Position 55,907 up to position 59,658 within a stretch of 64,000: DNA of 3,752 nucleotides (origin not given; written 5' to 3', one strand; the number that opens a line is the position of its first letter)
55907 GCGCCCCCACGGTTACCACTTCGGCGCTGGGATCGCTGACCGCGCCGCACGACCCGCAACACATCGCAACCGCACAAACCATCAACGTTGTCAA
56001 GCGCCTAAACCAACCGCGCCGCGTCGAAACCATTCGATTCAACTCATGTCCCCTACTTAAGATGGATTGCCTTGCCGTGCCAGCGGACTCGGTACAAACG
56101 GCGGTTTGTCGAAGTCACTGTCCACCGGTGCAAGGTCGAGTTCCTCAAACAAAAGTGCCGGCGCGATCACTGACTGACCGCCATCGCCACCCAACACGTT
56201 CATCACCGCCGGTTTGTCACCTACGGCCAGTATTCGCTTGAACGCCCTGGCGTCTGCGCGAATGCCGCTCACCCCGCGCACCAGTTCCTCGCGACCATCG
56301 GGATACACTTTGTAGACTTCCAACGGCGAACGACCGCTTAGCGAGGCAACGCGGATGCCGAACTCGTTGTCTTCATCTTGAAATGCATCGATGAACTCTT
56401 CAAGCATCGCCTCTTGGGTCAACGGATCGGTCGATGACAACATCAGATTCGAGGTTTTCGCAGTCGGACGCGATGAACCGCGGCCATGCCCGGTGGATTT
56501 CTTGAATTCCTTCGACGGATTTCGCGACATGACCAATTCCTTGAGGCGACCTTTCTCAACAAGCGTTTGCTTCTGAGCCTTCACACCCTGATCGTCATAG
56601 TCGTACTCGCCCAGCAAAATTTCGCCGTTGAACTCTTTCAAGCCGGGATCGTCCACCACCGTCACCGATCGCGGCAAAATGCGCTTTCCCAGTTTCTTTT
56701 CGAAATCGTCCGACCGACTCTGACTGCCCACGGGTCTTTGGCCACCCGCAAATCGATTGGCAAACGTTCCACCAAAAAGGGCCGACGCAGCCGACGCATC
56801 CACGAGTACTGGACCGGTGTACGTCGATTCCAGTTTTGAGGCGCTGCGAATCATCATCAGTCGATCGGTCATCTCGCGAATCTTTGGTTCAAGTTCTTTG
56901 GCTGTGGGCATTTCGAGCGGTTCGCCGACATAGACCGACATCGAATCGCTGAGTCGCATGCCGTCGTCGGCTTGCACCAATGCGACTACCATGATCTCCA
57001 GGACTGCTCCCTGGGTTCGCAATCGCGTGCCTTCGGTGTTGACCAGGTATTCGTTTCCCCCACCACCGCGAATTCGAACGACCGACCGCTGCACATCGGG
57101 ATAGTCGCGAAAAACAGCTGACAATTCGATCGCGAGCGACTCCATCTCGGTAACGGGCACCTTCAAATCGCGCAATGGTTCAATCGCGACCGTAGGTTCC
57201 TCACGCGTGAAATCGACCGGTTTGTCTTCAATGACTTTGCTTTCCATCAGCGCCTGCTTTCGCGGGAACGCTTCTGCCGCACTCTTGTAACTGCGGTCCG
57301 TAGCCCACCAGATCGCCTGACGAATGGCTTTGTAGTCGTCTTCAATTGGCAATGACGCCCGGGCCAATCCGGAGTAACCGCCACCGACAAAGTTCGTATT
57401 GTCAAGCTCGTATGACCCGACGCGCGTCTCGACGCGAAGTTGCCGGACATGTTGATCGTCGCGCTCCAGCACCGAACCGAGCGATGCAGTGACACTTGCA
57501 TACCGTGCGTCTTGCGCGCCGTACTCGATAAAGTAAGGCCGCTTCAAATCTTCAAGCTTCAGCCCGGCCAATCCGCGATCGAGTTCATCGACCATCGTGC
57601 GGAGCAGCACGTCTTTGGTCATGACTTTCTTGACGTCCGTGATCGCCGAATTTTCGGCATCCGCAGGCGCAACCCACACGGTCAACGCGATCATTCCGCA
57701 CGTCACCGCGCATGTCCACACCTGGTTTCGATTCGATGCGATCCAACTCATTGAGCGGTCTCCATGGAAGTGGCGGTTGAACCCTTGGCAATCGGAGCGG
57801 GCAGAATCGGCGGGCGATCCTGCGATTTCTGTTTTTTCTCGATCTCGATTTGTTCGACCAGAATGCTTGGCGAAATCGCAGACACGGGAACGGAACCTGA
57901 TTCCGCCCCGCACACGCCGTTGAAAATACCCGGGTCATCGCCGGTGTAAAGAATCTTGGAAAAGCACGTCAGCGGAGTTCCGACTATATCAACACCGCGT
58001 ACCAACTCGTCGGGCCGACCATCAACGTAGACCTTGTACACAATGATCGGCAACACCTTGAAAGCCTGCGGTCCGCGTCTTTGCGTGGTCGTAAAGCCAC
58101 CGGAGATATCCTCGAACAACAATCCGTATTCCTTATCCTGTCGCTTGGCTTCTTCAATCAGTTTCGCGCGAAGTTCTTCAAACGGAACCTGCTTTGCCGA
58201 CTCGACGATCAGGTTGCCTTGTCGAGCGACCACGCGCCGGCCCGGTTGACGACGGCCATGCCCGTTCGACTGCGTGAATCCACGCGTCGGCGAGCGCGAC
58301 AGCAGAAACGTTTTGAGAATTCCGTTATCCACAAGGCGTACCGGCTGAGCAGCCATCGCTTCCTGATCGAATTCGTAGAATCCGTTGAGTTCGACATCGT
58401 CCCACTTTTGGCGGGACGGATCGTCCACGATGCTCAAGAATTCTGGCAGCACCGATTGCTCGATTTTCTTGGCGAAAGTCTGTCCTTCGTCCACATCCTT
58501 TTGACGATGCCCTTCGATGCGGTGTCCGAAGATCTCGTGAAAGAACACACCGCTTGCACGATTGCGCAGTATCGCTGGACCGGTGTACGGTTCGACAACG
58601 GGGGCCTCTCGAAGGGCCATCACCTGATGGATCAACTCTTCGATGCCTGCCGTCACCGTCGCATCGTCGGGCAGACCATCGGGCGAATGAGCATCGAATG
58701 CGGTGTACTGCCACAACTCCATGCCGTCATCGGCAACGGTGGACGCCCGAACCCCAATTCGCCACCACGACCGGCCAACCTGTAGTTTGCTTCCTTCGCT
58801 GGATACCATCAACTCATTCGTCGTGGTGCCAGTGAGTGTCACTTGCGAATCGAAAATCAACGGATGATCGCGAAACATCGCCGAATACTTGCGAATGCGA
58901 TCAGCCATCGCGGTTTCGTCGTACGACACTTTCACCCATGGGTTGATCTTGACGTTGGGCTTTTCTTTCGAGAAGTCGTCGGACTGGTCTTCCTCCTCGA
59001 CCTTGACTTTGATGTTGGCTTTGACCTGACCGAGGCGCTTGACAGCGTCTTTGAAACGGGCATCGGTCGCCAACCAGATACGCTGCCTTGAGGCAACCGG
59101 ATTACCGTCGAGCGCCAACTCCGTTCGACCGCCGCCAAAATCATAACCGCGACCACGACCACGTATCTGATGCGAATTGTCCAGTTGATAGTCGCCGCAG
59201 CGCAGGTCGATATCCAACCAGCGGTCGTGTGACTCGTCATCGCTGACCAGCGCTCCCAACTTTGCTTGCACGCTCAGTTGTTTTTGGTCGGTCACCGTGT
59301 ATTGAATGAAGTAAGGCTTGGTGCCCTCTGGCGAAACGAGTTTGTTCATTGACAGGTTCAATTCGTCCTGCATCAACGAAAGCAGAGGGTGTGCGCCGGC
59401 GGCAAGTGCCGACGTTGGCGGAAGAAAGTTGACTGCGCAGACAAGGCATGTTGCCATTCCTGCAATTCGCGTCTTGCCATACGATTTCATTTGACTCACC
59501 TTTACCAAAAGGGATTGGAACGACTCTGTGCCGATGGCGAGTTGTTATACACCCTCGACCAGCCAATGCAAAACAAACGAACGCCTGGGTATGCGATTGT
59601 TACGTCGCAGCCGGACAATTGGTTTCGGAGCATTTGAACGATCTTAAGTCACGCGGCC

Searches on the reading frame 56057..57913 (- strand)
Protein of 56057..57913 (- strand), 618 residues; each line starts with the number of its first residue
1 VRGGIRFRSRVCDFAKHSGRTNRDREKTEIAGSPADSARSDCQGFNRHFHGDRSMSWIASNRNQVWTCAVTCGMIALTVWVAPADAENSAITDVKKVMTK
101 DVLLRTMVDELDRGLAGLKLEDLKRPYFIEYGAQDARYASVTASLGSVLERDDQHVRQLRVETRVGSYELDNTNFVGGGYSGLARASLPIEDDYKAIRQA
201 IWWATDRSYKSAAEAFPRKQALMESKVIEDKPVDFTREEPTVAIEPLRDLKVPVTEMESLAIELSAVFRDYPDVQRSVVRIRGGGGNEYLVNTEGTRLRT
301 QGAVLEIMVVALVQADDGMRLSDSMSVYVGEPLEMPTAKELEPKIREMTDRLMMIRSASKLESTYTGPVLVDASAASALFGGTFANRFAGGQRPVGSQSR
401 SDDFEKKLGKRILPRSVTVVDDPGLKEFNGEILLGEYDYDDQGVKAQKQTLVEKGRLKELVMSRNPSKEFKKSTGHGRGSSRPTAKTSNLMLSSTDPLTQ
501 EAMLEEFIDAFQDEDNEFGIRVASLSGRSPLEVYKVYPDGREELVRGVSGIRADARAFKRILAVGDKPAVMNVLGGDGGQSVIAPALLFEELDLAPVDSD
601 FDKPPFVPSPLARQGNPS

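Call 50: search_protein_families(library=pfam, proteins=[window:56057-57913:-], max_evalue=0.0001)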
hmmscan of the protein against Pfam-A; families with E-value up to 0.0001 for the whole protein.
window:56057-57913:- (618 aa): 1 family
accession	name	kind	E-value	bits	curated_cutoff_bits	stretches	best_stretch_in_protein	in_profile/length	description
PF19289.4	PmbA_TldD_3rd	-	1.7e-20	73.6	22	1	367-594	4-218/220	PmbA/TldA metallopeptidase C-terminal domain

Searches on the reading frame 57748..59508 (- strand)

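Call 50: search_protein_families(library=pfam, proteins=[window:57748-59508:-], max_evalue=0.0001)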
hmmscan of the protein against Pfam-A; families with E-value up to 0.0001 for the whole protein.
window:57748-59508:- (586 aa): 1 family
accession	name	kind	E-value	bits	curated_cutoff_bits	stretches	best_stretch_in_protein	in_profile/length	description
PF19289.4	PmbA_TldD_3rd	-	3.3e-29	102.1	22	1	311-556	5-218/220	PmbA/TldA metallopeptidase C-terminal domain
